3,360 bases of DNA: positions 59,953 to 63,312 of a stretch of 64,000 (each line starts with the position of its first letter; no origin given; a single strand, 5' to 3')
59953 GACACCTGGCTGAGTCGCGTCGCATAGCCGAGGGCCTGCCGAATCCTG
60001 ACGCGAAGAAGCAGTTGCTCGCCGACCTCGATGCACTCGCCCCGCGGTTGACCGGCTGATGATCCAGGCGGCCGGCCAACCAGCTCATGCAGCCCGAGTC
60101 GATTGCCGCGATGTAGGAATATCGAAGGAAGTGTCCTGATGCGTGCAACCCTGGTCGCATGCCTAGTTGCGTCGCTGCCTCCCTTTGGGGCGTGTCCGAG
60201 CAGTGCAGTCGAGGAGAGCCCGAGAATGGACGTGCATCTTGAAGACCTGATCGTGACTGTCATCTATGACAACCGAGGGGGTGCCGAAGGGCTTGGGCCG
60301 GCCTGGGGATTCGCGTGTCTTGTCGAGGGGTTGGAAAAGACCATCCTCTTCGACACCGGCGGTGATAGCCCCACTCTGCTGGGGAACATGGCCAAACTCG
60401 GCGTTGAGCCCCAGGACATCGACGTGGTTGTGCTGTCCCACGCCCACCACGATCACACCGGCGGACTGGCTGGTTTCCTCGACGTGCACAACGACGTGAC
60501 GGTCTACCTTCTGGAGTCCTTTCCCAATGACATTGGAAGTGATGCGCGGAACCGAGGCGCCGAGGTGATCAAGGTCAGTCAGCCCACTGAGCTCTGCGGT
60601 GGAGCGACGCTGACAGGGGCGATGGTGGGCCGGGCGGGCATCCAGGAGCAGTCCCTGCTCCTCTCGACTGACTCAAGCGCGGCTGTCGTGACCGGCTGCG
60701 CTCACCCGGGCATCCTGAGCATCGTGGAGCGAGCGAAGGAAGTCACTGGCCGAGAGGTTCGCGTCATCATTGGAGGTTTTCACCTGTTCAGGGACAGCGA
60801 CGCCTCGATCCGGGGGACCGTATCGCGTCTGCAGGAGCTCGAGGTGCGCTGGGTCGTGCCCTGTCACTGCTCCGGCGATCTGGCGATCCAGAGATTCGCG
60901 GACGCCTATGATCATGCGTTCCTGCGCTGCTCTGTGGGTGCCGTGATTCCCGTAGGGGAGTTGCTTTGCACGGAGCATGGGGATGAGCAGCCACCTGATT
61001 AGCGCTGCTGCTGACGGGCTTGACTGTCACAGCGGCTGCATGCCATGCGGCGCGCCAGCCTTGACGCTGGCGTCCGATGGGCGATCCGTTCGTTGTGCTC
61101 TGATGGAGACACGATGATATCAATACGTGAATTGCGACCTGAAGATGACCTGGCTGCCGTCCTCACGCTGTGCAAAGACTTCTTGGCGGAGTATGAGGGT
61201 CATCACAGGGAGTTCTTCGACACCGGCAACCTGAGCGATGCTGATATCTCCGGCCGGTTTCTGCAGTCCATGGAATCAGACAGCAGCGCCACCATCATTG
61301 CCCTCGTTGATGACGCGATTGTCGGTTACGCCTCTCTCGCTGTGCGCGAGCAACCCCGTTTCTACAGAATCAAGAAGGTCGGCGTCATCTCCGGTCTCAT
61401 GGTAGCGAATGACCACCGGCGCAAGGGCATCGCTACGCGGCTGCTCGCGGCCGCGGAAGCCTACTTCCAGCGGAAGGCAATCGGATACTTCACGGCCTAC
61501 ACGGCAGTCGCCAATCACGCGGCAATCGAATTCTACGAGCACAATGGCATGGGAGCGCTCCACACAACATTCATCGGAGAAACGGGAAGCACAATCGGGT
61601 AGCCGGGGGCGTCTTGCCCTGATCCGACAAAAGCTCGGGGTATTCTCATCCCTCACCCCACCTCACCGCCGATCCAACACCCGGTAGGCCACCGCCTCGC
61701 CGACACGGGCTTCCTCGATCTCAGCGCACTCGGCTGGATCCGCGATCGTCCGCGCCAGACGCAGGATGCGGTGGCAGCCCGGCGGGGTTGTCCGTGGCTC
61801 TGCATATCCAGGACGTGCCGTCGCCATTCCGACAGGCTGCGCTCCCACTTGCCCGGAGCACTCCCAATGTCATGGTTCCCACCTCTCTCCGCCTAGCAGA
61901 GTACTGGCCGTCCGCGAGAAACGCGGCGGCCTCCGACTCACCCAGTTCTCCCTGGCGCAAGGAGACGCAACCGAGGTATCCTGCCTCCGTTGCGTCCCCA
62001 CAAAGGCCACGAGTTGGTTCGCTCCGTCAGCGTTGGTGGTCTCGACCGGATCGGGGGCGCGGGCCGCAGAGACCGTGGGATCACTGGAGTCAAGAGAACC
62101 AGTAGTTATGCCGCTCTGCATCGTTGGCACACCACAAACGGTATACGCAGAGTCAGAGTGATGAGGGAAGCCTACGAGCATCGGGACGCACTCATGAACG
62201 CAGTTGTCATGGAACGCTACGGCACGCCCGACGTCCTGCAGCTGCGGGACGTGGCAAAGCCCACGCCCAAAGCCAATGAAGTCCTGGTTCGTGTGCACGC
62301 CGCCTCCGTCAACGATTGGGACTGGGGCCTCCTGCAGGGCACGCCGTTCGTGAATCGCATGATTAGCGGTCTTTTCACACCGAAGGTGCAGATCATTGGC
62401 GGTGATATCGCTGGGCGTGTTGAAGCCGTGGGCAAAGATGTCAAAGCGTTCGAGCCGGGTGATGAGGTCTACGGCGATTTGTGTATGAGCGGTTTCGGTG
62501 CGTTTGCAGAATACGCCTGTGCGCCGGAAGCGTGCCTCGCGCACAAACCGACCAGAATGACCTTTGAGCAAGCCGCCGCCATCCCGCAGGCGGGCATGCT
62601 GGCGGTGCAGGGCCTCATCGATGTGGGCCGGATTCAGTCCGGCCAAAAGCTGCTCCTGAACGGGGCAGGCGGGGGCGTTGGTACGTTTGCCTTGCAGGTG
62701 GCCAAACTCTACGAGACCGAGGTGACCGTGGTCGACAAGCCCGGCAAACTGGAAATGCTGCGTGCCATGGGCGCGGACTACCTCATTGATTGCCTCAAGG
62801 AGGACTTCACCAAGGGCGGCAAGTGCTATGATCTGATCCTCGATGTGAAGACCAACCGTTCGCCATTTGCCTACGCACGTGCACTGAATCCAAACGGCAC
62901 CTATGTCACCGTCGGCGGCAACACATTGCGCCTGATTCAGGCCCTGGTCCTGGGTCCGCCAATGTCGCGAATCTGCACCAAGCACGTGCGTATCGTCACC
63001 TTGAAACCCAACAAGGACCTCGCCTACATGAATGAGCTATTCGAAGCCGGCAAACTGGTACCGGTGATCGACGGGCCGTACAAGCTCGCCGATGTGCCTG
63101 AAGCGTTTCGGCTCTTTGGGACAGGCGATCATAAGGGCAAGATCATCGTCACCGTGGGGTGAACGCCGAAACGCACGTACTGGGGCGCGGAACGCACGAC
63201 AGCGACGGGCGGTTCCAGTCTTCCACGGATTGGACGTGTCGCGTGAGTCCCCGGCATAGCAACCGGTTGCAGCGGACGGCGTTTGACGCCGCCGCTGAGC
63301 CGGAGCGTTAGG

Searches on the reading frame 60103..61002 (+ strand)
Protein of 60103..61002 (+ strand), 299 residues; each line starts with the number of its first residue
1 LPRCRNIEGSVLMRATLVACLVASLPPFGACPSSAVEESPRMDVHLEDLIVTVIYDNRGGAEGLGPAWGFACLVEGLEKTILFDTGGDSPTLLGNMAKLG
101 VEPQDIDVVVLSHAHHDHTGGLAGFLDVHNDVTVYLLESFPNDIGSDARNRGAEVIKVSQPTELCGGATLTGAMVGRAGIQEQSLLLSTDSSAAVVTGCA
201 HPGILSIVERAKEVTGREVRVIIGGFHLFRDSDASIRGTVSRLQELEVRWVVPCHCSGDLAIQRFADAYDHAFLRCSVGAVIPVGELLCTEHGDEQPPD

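Call 39: search_protein_families(library=pfam, proteins=[window:60103-61002:+])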
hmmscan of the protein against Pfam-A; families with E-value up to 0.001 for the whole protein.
window:60103-61002:+ (299 aa): 3 families
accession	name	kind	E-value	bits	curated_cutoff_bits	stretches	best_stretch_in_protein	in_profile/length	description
PF00753.33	Lactamase_B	-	5.6e-15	56.2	22.7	1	73-255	10-196/196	Metallo-beta-lactamase superfamily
PF12706.13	Lactamase_B_2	-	2.9e-07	30.7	27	1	80-135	2-61/200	Beta-lactamase superfamily domain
PF19583.5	ODP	-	0.00053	20.4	27.2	0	73-136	7-71/194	ODP family beta lactamase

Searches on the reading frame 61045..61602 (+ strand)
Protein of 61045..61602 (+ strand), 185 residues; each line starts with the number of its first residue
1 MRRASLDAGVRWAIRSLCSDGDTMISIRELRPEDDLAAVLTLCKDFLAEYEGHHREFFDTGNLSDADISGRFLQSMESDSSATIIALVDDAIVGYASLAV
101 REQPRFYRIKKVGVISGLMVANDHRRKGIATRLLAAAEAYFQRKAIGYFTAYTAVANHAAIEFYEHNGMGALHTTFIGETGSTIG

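Call 39: search_protein_families(library=pfam, proteins=[window:61045-61602:+])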
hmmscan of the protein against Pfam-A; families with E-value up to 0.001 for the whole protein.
window:61045-61602:+ (185 aa): 8 families
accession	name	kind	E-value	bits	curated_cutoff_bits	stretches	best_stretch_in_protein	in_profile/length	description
PF00583.31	Acetyltransf_1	-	3.8e-18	66.3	20.7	1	67-168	22-115/116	Acetyltransferase (GNAT) family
PF13508.13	Acetyltransf_7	-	1e-12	48.7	27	1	81-168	3-81/84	Acetyltransferase (GNAT) domain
PF13673.13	Acetyltransf_10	-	2.1e-12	47.6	23.6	1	73-173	23-111/128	Acetyltransferase (GNAT) domain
PF13420.13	Acetyltransf_4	-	3.1e-08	34.2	24.3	1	51-168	18-133/155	Acetyltransferase (GNAT) domain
PF13302.13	Acetyltransf_3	-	6e-08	33.9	25.4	1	27-169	4-137/138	Acetyltransferase (GNAT) domain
PF08445.16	FR47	-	1e-05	25.8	22.1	1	110-169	19-77/86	FR47-like protein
PF13880.12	Acetyltransf_13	-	0.00033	20.9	22.8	1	115-142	7-34/69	ESCO1/2 acetyl-transferase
PF13527.13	Acetyltransf_9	-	0.00048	20.6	25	1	80-146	40-106/127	Acetyltransferase (GNAT) domain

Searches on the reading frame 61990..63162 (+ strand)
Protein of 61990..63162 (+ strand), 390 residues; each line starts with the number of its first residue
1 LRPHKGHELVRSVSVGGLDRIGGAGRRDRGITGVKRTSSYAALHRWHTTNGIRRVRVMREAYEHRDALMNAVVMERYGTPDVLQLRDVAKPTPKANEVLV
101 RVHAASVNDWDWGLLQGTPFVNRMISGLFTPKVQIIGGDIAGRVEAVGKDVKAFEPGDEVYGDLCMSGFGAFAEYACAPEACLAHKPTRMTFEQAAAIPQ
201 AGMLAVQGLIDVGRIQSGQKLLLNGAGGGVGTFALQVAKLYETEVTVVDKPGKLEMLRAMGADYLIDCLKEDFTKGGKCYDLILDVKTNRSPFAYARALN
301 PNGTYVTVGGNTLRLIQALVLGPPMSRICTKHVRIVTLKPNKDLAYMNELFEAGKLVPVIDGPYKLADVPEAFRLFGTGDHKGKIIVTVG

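Call 39: search_protein_families(library=pfam, proteins=[window:61990-63162:+])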
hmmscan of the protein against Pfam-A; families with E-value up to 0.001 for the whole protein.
window:61990-63162:+ (390 aa): 3 families
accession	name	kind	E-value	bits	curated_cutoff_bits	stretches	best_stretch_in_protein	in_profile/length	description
PF13602.12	ADH_zinc_N_2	-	1e-17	65.8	27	1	260-387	1-134/134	Zinc-binding dehydrogenase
PF08240.17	ADH_N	-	5.4e-16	59.2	23.5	1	95-187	2-103/104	Alcohol dehydrogenase GroES-like domain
PF00107.32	ADH_zinc_N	-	2.2e-09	37.8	31.8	1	229-312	1-91/129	Zinc-binding dehydrogenase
